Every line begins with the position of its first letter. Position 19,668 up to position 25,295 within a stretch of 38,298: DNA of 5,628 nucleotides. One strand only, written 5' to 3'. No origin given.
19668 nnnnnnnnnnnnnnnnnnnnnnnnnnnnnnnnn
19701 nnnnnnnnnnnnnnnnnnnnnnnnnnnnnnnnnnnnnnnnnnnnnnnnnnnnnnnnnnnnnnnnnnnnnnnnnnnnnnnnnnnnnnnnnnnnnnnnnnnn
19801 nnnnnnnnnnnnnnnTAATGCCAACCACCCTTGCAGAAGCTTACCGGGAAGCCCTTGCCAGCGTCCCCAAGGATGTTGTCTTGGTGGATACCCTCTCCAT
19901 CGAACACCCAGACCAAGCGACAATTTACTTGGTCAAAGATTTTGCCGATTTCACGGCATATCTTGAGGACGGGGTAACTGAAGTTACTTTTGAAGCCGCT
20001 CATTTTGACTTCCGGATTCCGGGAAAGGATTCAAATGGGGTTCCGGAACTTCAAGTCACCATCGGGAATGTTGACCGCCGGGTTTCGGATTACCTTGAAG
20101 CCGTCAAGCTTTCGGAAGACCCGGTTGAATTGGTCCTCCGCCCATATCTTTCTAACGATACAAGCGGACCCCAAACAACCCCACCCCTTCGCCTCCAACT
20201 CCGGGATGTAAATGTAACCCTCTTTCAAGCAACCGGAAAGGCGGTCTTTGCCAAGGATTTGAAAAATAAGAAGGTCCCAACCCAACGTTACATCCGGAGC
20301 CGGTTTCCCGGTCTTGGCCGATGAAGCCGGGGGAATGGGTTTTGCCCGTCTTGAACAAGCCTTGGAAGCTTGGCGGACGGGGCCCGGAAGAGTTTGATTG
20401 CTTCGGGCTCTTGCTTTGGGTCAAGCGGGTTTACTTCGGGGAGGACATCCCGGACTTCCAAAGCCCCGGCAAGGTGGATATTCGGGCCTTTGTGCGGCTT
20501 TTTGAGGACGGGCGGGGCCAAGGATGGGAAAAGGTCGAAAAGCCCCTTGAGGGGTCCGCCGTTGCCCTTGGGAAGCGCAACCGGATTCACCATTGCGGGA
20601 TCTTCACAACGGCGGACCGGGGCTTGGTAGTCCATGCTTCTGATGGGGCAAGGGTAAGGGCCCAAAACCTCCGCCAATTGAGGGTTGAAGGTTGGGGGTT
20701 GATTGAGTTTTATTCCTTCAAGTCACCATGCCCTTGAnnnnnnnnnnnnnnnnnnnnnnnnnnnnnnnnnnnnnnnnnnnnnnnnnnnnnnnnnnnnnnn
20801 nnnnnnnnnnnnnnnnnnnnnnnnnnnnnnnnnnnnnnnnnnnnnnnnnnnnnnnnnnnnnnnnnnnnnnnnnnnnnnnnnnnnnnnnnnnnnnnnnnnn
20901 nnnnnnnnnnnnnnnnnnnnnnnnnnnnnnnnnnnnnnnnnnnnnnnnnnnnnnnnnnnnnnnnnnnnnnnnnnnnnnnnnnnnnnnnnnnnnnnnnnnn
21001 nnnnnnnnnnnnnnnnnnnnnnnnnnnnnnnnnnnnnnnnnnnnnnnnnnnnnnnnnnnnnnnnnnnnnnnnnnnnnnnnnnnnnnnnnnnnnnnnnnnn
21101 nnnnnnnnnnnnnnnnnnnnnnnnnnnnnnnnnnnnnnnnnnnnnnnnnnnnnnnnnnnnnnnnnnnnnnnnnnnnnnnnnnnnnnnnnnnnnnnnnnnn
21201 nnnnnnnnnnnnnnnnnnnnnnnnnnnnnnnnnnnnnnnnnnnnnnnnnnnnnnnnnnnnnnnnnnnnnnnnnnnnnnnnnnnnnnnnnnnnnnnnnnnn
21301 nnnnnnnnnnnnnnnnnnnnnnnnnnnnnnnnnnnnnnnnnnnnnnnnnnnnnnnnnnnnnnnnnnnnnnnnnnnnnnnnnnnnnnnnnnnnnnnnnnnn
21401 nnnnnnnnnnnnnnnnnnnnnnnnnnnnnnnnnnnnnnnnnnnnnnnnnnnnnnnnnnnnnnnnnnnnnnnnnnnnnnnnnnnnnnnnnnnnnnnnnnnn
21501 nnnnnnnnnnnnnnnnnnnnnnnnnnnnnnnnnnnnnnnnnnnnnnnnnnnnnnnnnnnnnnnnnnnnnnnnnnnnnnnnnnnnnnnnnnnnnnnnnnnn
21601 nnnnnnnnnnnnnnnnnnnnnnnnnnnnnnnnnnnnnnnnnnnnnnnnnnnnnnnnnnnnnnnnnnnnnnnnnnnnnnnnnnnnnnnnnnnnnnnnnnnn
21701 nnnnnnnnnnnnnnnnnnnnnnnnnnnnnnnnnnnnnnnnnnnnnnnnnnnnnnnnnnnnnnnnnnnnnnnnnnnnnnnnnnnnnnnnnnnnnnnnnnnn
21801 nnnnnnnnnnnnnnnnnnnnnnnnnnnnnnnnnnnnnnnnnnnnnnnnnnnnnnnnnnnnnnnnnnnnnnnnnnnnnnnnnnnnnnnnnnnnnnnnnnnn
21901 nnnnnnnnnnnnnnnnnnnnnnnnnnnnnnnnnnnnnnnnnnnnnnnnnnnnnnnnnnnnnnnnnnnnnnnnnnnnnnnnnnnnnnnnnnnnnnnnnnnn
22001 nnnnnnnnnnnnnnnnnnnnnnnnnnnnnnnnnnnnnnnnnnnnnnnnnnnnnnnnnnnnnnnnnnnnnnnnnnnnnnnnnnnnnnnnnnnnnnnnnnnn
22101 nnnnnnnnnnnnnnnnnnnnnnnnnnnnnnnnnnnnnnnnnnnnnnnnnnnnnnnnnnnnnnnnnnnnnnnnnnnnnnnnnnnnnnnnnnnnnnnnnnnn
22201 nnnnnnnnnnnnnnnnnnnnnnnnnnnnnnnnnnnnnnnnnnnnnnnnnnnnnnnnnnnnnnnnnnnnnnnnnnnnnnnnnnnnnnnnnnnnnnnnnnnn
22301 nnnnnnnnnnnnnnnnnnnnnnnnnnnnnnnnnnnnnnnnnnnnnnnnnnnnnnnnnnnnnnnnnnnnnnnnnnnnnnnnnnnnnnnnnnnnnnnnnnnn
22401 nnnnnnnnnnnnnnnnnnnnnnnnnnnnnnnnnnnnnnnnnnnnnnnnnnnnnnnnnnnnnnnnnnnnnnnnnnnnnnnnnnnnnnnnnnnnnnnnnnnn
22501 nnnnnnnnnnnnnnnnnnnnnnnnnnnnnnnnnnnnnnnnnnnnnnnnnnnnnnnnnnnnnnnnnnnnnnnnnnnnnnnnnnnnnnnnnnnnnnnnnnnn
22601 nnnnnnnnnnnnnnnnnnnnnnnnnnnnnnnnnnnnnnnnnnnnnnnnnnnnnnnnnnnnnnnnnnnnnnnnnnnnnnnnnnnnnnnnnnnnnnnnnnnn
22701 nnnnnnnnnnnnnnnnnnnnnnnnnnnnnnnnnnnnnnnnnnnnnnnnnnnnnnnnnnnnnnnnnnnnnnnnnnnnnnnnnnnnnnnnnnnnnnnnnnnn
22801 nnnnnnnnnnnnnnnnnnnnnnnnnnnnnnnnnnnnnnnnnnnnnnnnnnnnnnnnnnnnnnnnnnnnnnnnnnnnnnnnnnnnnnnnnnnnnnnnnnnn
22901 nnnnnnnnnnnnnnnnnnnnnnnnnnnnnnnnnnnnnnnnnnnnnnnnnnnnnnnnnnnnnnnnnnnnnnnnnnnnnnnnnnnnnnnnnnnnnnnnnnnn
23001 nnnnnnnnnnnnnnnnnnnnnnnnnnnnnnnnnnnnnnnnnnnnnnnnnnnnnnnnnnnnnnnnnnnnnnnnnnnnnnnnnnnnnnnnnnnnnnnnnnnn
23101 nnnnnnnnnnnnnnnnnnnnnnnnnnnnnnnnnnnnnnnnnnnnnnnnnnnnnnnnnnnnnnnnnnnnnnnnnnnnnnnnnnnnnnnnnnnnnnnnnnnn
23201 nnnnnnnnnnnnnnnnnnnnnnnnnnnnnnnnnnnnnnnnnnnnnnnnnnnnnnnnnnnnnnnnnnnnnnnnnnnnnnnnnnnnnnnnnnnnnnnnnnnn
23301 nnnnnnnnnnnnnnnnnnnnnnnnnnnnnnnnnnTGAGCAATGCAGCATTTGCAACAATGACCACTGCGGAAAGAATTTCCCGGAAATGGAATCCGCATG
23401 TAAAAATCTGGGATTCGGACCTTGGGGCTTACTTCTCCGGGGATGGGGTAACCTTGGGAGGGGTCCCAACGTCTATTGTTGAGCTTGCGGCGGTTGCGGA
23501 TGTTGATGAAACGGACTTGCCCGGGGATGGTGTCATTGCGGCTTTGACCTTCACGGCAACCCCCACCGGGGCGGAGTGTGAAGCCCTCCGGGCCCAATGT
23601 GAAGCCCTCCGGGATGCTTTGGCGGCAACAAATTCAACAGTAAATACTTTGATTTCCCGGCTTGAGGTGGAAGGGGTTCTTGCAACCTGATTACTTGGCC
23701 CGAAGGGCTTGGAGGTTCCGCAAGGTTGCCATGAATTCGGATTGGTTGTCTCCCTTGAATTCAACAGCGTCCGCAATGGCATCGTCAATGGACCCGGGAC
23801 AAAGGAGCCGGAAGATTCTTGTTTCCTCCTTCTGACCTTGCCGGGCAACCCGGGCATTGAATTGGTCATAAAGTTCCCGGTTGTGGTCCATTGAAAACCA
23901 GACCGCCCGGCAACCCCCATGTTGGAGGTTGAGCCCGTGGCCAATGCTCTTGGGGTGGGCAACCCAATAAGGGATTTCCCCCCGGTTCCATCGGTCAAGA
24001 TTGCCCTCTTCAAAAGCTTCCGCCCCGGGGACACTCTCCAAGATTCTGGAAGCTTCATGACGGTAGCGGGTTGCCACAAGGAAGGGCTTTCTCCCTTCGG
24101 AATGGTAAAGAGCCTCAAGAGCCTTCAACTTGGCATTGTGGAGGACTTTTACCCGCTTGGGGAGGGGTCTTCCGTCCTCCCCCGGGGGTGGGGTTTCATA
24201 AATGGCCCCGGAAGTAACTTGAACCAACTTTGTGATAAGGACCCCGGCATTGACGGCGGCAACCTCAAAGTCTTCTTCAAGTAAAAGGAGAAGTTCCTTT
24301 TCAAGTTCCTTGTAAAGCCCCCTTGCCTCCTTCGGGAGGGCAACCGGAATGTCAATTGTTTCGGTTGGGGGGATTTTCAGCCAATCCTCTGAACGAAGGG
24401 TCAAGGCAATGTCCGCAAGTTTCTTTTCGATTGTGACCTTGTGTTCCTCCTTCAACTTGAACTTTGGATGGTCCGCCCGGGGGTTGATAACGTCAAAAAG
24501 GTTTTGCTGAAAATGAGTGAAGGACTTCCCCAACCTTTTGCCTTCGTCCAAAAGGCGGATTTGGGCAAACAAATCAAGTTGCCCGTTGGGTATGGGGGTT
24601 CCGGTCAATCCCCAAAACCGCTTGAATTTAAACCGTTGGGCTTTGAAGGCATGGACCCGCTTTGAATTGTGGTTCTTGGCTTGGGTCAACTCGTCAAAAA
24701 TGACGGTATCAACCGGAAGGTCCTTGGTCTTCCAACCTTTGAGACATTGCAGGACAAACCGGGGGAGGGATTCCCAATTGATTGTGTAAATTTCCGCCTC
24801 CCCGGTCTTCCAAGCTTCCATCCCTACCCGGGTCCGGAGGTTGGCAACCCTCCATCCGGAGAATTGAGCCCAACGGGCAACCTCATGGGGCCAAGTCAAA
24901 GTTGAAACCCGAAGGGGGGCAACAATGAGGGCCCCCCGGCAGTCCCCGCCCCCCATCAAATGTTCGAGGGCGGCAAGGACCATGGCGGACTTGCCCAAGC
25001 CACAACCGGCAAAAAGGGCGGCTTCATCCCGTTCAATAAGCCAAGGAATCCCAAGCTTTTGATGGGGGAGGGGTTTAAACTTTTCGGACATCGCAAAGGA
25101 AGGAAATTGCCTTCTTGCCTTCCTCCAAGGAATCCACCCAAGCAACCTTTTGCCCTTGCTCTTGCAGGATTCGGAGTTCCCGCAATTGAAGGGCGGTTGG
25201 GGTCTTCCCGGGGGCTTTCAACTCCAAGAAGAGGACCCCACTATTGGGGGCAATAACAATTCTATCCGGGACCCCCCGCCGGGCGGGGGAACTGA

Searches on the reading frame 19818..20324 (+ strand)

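Call 71: search_protein_families(library=pfam, proteins=[window:19818-20324:+], max_evalue=0.05)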
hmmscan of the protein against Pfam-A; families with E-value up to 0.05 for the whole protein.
window:19818-20324:+ (168 aa): 1 family
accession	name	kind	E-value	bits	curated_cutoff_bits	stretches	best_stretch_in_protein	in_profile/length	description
PF08875.16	DUF1833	-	3.1e-31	108.4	21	1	9-158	2-150/150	Domain of unknown function (DUF1833)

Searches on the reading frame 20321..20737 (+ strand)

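Call 71: search_protein_families(library=pfam, proteins=[window:20321-20737:+], max_evalue=0.05)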
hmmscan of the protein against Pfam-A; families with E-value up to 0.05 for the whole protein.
window:20321-20737:+ (138 aa): 1 family
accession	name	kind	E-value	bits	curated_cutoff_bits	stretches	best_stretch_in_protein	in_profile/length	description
PF00877.26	NLPC_P60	-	3.1e-06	27.5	23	1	13-119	2-93/105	NlpC/P60 family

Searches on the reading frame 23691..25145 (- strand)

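Call 24: search_protein_families(library=pfam, proteins=[window:23691-25145:-], max_evalue=0.01)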
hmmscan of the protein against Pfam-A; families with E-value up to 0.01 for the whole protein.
window:23691-25145:- (484 aa): 2 families
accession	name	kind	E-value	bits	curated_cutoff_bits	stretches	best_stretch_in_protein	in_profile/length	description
PF00176.29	SNF2-rel_dom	-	1.1e-14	54.7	24.9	1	28-288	1-261/290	SNF2-related domain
PF00270.35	DEAD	-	0.00068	19.9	26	1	27-184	2-160/167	DEAD/DEAH box helicase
